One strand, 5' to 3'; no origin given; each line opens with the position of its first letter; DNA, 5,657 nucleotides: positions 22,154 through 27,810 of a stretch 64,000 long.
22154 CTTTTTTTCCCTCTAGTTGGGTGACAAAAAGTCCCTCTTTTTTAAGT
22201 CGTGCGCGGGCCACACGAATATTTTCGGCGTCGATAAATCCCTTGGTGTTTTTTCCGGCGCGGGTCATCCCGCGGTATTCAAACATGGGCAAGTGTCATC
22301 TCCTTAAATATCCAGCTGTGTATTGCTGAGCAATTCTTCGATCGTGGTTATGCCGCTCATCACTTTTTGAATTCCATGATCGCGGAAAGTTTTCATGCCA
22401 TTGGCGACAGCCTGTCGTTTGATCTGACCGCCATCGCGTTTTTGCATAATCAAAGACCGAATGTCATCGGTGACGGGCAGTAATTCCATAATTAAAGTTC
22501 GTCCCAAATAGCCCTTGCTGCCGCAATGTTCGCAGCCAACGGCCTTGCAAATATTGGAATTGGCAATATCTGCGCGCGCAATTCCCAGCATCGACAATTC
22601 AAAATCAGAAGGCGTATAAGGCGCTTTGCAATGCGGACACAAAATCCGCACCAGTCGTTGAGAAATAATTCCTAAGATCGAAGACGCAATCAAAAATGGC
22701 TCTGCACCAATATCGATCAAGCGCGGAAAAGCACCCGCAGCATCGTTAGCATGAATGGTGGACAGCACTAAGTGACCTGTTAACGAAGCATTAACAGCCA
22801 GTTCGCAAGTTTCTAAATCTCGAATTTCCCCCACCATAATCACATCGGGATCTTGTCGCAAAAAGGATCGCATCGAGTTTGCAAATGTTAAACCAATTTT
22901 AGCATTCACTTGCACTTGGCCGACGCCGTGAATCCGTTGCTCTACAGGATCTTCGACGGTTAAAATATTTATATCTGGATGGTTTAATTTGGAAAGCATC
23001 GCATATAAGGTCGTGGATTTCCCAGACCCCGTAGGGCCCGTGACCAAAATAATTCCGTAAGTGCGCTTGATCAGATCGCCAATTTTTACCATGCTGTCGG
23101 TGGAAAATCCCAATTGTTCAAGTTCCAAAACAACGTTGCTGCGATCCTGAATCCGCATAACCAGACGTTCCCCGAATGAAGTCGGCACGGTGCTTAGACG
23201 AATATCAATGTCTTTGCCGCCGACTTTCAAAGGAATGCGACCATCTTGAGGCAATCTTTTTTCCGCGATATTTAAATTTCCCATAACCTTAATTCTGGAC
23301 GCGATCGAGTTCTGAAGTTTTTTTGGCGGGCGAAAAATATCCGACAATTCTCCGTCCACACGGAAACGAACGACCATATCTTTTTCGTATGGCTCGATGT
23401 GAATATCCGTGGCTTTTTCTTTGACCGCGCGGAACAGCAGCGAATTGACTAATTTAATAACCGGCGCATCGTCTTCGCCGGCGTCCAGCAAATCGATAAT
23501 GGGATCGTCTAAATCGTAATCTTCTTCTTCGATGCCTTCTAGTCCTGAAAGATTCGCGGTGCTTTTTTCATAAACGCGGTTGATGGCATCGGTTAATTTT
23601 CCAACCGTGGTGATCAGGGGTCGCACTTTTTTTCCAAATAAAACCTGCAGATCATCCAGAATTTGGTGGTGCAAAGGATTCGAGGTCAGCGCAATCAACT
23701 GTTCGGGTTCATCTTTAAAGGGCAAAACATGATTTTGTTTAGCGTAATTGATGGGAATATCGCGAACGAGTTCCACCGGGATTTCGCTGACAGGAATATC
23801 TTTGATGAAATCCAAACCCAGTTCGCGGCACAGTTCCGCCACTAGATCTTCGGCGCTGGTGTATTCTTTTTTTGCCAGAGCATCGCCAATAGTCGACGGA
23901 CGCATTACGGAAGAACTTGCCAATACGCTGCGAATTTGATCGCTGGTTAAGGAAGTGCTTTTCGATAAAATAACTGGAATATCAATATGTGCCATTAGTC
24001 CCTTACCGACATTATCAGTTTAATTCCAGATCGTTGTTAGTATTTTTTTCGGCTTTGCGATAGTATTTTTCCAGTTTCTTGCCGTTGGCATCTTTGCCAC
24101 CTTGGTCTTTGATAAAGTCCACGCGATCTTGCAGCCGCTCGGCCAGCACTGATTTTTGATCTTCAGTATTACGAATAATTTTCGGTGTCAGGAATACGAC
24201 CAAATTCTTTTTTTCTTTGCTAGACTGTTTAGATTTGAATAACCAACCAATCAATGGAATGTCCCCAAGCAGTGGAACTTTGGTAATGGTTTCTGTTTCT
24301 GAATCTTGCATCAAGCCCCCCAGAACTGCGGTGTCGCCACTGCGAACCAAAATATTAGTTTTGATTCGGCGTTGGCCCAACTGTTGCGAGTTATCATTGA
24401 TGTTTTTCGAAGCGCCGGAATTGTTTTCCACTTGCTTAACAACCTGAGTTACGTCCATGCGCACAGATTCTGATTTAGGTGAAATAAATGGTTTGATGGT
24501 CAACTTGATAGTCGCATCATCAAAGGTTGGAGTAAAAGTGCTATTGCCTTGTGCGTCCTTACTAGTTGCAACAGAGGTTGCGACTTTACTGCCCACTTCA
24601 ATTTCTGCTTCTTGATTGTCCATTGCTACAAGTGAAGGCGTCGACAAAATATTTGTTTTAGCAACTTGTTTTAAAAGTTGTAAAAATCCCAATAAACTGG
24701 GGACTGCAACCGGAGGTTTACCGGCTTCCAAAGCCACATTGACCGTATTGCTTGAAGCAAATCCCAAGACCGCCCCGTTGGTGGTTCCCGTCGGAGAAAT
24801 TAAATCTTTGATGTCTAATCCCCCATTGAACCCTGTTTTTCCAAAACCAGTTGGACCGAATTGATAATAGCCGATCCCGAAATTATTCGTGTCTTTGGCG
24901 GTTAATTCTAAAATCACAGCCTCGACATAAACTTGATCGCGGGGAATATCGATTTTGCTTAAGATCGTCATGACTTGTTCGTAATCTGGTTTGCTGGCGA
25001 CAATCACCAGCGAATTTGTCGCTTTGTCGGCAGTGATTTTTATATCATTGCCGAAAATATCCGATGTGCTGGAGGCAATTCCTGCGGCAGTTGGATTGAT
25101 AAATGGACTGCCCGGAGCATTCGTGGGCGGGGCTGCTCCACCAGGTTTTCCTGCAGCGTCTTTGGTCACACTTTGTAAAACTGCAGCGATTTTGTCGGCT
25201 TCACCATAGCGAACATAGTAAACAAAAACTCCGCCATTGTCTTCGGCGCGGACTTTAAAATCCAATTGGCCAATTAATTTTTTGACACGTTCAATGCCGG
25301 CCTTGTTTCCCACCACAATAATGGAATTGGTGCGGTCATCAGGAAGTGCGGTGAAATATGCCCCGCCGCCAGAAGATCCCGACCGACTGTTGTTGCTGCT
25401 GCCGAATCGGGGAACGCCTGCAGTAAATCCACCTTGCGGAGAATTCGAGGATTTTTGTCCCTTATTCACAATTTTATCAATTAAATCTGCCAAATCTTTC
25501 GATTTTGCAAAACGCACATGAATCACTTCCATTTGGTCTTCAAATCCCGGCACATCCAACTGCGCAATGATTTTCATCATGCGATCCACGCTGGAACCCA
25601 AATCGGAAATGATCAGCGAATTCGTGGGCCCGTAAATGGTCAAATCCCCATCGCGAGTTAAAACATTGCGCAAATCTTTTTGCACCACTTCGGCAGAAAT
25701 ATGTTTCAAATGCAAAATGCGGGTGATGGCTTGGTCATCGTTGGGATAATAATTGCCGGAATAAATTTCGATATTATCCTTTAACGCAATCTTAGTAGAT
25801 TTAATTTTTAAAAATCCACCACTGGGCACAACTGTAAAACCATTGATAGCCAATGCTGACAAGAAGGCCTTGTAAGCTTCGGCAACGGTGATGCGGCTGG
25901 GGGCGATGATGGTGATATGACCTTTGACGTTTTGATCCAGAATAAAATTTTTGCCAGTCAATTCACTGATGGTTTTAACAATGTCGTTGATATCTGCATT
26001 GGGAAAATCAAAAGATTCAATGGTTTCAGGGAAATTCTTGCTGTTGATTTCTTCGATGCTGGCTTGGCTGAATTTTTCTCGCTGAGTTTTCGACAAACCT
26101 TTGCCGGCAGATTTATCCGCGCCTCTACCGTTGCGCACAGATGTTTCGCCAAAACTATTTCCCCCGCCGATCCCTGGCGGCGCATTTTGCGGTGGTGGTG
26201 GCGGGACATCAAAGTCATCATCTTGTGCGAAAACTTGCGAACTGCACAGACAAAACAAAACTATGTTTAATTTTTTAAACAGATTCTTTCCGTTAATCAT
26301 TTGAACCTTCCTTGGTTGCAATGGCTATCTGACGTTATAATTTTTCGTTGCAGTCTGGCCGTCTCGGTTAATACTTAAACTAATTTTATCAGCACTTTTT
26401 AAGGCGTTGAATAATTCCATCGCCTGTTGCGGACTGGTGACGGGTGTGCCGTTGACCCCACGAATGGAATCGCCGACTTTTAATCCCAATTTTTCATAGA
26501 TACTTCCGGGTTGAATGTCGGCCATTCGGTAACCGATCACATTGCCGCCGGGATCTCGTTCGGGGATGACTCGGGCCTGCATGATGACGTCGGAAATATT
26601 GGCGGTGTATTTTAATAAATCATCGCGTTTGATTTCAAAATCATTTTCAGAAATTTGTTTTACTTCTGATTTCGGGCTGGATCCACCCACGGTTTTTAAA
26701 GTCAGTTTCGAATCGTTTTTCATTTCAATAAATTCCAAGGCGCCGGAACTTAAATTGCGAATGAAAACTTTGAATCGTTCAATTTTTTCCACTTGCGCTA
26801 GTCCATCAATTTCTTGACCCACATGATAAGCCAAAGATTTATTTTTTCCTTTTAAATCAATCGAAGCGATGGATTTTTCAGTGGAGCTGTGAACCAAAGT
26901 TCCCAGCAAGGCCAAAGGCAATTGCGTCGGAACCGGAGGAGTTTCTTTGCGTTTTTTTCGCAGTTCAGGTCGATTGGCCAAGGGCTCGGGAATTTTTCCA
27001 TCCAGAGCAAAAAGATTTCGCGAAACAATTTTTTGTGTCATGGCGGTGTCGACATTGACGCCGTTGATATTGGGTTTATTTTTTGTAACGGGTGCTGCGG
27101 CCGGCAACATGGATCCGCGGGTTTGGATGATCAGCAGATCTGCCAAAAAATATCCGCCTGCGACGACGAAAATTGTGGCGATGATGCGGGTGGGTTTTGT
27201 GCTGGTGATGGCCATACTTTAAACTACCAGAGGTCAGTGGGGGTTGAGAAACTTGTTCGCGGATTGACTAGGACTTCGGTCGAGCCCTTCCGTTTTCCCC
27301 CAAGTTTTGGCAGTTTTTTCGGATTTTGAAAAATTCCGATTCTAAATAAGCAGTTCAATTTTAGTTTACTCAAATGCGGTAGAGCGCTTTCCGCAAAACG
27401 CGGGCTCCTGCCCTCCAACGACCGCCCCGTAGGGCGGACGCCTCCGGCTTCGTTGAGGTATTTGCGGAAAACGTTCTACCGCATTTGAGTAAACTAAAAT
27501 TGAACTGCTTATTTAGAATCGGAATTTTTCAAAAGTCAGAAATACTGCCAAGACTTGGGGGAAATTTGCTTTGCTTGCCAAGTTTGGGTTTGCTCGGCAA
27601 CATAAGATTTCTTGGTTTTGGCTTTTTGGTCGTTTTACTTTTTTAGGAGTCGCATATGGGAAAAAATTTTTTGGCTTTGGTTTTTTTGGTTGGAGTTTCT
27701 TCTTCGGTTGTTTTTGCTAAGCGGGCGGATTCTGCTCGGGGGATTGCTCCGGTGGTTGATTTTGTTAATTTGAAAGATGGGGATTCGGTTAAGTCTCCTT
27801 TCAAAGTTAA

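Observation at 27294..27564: Copy 2 of the hairpin element: compensatory substitutions between copies support a conserved fold in the core; the arms show age layering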

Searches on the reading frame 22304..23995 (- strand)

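Call 18: search_protein_families(library=ncbifam, proteins=[window:22304-23995:-])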
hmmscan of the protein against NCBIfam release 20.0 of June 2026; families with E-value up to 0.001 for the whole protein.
window:22304-23995:- (563 aa): 19 families
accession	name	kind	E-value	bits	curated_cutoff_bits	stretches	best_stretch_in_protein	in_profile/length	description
TIGR02533.1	type_II_gspE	equivalog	2.1e-214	712.7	630.25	1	77-559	1-486/486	type II secretion system ATPase GspE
TIGR02538.1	type_IV_pilB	equivalog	3.9e-178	593.6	675.65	1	9-559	5-562/564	type IV-A pilus assembly ATPase PilB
NF053534.1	T4PilAsmATPsTfpB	equivalog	1.6e-143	479.1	850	1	38-557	55-580/584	type IV pilus assembly ATPase TfpB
NF007755.0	PRK10436.1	equivalog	2.6e-126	422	617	1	109-556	38-456/465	type II secretion system protein GspE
NF041000.1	ATPase_ComGA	equivalog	2.3e-76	256.3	300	1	185-450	2-266/267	competence type IV pilus ATPase ComGA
TIGR01420.1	pilT_fam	subfamily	1.2e-52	179.3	319.1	1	184-450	3-269/343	PilT/PilU family type 4a pilus ATPase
TIGR02525.1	plasmid_TraJ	equivalog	3.8e-25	88.6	368.3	1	288-429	128-272/372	plasmid transfer ATPase TraJ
TIGR02524.1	dot_icm_DotB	equivalog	1.8e-18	66.9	463.3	1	305-428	126-258/358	Dot/Icm type IV secretion system ATPase DotB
TIGR03819.1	heli_sec_ATPase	hypoth_equivalog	5.9e-16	58.6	373.15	1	230-431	98-302/340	TadA family conjugal transfer-associated ATPase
TIGR02782.1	TrbB_P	equivalog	1.4e-15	57.4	304.55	1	315-429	138-255/303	P-type conjugative transfer ATPase TrbB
NF058587.1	archaellum_moto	equivalog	6.3e-15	54.9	550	1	316-424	278-391/527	archaellum flagellar ATPase motor FlaI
TIGR02788.1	VirB11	equivalog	2.5e-13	49.8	249.95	1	316-428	147-264/308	P-type DNA transfer ATPase VirB11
NF010469.0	PRK13894.1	subfamily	1.6e-12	47.4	508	1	314-426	150-264/320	conjugal transfer ATPase TrbB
NF010407.0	PRK13833.1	subfamily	9.1e-12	45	499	1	305-432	137-265/323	conjugal transfer protein TrbB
NF053672.1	bindosome_BasE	exception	3.4e-09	36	1000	1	315-421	272-383/512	bindosome assembly system ATPase subunit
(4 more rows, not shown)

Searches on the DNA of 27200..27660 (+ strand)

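Call 20: search_rna_families(source=window, start=27200, end=27660, threshold=evalue, max_evalue=10)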
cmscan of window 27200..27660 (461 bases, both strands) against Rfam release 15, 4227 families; matches with E-value up to 10: 5.
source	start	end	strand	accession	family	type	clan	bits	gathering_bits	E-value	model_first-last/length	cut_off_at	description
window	27369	27489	-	RF00693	mir-147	Gene; miRNA;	-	35.1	57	4.7e-06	1-78/78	no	mir-147 microRNA precursor family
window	27207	27263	+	RF01838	sobemo_FSE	Cis-reg; frameshift_element;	-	20.2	55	0.13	1-79/79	no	sobemovirus ribosomal frameshift elemental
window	27329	27491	-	RF01715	Pedo-repair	Cis-reg;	-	18.6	150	0.062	1-211/211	no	Pedo-repair RNA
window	27419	27462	-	RF02656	sot0042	Gene; sRNA;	-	16.4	88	0.047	131-174/174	no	Sense overlapping transcript RNA 0042 (sot)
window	27229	27375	+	RF03546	Flavivirus-5UTR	Cis-reg;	CL00129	12.2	80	7.6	1-156/156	no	Flavivirus 5' UTR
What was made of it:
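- On Any Rfam family: A permissive scan of 27200-27660 gives only sub-threshold matches, the best being mir-147 at 35 of 57 bits and Pedo-repair at 19 of 150 bits, both lying on the hairpin stem (call 20).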

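Call 24: search_dna_similar(query=window:27370-27490:+, collection=phages, mode=distant, max_evalue=1)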
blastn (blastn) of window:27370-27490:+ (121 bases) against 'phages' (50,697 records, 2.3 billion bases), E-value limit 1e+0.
Records with a match: 4; places in all: 4; records where one place covers at least 80% of the query: 0.
Best place of each record, by identity: >=99% 4.
By first word of the organism name: Arthrobacter 4.
By host as written in the record: Arthrobacter globiformis B-2979 4.
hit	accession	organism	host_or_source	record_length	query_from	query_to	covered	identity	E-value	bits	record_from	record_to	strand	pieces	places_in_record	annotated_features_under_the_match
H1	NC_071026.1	Arthrobacter phage Tbone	Arthrobacter globiformis B-2979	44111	66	86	17%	100.0%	3e-1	39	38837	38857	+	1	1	54: hypothetical protein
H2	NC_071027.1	Arthrobacter phage Warda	Arthrobacter globiformis B-2979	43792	66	86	17%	100.0%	3e-1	39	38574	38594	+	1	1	55: hypothetical protein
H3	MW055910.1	Arthrobacter phage Tbone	Arthrobacter globiformis B-2979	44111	66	86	17%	100.0%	3e-1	39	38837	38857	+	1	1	54: hypothetical protein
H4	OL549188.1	Arthrobacter phage Warda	Arthrobacter globiformis B-2979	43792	66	86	17%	100.0%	3e-1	39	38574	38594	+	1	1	55: hypothetical protein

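Call 25: search_dna_similar(query=window:27370-27490:+, collection=plasmids, mode=distant, max_evalue=1)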
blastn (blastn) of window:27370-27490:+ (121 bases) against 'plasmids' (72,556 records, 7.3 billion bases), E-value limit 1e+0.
No match.
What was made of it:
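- Tried and rejected: blastn against phages and plasmids: nothing (calls 24, 25).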
